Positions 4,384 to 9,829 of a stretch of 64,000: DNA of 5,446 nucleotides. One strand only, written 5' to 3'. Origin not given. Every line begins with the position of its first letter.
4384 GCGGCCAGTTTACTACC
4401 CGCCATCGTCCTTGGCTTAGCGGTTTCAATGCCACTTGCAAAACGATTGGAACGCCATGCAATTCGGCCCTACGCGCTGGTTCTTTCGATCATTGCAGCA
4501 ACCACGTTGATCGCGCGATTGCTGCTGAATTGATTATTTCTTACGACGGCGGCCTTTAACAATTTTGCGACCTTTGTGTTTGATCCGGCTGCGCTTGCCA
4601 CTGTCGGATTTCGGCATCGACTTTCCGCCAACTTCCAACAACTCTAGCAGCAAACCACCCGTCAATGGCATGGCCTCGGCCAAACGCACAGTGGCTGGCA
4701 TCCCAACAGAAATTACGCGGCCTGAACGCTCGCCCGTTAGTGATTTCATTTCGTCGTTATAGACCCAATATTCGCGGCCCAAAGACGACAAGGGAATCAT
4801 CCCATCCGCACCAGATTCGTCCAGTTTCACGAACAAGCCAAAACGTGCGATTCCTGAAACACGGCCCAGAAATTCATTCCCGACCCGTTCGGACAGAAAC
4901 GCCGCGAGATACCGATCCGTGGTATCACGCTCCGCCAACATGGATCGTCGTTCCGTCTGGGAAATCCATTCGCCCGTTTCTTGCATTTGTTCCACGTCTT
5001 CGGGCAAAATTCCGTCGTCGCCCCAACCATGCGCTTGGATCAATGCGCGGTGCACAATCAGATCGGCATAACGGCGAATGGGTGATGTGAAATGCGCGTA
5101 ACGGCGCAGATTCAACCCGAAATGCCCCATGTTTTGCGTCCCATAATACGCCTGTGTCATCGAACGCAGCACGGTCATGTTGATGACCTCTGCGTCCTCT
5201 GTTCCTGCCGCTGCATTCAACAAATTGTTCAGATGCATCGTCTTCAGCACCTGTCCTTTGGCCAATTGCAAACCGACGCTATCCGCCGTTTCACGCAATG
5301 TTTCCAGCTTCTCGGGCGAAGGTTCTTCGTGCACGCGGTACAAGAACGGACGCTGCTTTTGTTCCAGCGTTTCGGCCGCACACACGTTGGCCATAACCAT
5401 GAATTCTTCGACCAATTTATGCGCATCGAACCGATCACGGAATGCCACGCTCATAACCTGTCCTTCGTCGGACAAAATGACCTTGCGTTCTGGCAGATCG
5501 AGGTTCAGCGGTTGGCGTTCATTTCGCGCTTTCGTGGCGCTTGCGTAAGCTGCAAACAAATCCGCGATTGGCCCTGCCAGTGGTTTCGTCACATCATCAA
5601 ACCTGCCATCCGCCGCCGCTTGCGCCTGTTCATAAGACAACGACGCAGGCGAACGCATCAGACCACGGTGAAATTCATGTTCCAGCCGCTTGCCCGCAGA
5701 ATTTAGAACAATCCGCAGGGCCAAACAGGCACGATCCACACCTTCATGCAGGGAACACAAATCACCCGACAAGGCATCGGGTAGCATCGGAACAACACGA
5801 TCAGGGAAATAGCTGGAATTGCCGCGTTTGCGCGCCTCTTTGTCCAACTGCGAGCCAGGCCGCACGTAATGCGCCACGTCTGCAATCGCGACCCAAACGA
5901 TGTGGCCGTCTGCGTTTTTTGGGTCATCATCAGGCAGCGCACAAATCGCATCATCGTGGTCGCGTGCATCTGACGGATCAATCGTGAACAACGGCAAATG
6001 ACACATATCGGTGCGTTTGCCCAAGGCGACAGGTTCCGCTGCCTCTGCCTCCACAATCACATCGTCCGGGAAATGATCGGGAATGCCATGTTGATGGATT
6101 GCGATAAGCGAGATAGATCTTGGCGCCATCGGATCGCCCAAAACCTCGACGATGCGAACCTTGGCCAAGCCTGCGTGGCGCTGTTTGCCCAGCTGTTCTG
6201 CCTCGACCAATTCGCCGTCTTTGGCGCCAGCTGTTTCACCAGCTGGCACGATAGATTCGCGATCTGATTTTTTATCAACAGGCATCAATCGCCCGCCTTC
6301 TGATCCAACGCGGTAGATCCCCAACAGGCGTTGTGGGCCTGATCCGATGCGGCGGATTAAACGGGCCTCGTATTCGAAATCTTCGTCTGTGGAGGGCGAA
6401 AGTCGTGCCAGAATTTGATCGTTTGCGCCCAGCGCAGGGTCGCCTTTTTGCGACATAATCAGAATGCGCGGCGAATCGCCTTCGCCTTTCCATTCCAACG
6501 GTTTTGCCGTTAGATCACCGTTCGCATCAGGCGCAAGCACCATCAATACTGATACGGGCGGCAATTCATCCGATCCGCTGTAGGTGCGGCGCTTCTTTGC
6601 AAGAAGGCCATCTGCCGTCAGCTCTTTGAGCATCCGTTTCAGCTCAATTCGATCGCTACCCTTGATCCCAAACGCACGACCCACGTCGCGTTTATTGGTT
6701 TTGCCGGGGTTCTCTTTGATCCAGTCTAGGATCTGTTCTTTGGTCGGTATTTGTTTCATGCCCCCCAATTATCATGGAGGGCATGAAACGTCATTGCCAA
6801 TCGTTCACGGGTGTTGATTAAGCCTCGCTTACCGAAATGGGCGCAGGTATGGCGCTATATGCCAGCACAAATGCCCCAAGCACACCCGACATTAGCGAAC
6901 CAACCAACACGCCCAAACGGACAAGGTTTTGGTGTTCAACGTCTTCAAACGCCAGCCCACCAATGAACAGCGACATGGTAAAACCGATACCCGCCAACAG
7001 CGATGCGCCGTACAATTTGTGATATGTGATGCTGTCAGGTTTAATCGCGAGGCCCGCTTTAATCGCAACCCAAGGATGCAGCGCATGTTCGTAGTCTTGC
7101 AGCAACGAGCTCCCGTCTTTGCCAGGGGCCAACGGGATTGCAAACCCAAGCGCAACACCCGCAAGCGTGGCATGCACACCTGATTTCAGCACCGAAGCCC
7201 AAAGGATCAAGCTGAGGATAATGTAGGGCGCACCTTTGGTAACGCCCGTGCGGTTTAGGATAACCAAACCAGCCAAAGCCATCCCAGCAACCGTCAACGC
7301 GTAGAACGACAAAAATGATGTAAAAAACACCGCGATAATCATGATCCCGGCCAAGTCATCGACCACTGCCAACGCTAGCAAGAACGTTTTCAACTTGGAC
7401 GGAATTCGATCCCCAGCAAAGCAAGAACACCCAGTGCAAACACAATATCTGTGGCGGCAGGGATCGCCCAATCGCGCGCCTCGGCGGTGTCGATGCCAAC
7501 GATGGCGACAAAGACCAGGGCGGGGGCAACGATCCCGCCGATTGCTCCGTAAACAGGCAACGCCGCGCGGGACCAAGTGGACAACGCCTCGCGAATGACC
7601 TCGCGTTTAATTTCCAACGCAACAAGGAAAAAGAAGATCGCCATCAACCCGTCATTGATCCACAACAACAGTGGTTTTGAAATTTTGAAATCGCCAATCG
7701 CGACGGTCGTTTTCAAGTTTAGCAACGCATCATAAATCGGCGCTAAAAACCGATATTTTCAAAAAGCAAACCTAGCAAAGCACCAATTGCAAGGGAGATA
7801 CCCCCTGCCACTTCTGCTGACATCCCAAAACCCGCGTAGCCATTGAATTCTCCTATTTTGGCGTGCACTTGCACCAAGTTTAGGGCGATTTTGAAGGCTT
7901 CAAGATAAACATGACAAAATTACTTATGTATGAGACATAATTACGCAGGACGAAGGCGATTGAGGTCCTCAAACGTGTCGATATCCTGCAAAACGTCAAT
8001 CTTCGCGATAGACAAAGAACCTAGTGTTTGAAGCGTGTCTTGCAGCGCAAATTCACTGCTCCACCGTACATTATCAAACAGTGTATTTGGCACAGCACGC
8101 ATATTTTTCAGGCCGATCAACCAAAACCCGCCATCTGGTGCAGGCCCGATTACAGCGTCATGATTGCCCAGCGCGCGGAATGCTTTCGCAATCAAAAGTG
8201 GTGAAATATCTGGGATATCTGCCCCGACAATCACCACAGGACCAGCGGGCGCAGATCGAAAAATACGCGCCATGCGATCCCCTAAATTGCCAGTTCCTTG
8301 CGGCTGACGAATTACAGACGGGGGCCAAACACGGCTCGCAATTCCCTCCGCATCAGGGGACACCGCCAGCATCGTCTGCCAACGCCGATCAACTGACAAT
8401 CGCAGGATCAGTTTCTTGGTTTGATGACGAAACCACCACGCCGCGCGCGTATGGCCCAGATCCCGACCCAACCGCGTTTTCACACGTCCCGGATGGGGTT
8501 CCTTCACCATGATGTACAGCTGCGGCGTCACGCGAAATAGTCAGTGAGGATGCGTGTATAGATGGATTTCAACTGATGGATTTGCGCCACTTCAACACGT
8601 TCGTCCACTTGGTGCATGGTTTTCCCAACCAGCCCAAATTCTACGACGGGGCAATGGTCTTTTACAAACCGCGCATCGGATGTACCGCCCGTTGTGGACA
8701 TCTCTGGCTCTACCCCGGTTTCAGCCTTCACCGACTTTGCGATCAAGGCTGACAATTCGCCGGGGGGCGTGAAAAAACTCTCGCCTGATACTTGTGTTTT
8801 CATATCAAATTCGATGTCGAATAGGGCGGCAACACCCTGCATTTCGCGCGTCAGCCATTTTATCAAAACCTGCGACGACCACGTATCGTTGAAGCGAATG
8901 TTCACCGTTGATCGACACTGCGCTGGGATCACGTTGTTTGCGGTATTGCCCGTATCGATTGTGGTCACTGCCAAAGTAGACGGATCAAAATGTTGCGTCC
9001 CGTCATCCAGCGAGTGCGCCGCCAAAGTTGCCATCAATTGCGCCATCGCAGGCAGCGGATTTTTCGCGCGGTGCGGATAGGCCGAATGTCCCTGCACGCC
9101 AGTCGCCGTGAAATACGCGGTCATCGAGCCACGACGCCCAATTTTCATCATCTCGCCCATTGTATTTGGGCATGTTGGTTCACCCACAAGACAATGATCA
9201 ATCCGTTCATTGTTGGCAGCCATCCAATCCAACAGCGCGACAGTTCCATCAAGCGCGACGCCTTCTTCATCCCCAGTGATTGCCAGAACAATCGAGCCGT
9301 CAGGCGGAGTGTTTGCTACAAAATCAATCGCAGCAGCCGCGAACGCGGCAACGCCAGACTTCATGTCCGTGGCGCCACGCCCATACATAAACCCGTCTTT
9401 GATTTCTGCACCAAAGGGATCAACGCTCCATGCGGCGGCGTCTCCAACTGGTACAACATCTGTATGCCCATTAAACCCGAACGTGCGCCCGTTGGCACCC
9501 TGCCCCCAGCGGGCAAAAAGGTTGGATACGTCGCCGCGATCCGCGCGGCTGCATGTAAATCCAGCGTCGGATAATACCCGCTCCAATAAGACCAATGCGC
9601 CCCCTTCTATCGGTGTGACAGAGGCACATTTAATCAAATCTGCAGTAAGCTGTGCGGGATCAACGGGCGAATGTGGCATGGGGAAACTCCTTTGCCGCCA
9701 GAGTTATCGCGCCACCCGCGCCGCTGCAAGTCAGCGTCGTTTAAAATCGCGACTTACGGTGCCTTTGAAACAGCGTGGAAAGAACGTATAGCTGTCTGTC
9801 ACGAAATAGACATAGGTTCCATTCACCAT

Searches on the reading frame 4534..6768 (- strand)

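Call 30: search_protein_families(library=pfam, proteins=[window:4534-6768:-], max_evalue=0.00001)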
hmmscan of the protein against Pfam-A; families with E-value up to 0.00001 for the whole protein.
window:4534-6768:- (744 aa): 3 families
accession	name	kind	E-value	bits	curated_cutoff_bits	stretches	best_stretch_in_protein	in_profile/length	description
PF00773.25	RNB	-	9.7e-98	327.9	29.3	1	252-578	1-322/326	RNB domain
PF17876.7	CSD2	-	2.6e-13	50.3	26.2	1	162-234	3-74/74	Cold shock domain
PF00575.29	S1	-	1.1e-07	32.6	22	1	628-695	3-58/74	S1 RNA binding domain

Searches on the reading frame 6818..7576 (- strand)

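Call 30: search_protein_families(library=pfam, proteins=[window:6818-7576:-], max_evalue=0.00001)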
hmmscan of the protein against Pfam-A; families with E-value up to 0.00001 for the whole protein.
window:6818-7576:- (252 aa): 1 family
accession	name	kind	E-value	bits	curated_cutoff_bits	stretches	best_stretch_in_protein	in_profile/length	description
PF06965.17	Na_H_antiport_1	-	1.5e-56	192.3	23.5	2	52-172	136-257/374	Na+/H+ antiporter 1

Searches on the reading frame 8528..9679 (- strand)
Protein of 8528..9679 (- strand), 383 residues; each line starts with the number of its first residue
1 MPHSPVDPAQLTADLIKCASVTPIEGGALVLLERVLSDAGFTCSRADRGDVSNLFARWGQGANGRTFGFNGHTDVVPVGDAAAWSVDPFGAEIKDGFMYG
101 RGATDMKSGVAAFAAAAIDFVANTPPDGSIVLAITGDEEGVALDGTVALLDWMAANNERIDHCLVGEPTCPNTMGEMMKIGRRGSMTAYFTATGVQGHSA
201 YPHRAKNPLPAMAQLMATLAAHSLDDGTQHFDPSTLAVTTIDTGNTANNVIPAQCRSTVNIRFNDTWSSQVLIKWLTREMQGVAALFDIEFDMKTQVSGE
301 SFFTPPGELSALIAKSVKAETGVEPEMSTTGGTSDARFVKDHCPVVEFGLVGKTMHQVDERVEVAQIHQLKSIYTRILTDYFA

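Call 30: search_protein_families(library=pfam, proteins=[window:8528-9679:-], max_evalue=0.00001)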
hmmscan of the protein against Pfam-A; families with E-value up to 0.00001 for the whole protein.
window:8528-9679:- (383 aa): 2 families
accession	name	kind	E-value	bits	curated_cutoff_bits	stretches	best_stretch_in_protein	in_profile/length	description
PF01546.33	Peptidase_M20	-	1.5e-39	136.5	24.6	1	69-379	2-205/206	Peptidase family M20/M25/M40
PF07687.19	M20_dimer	-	1.3e-22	80.3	21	1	180-280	1-99/107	Peptidase dimerisation domain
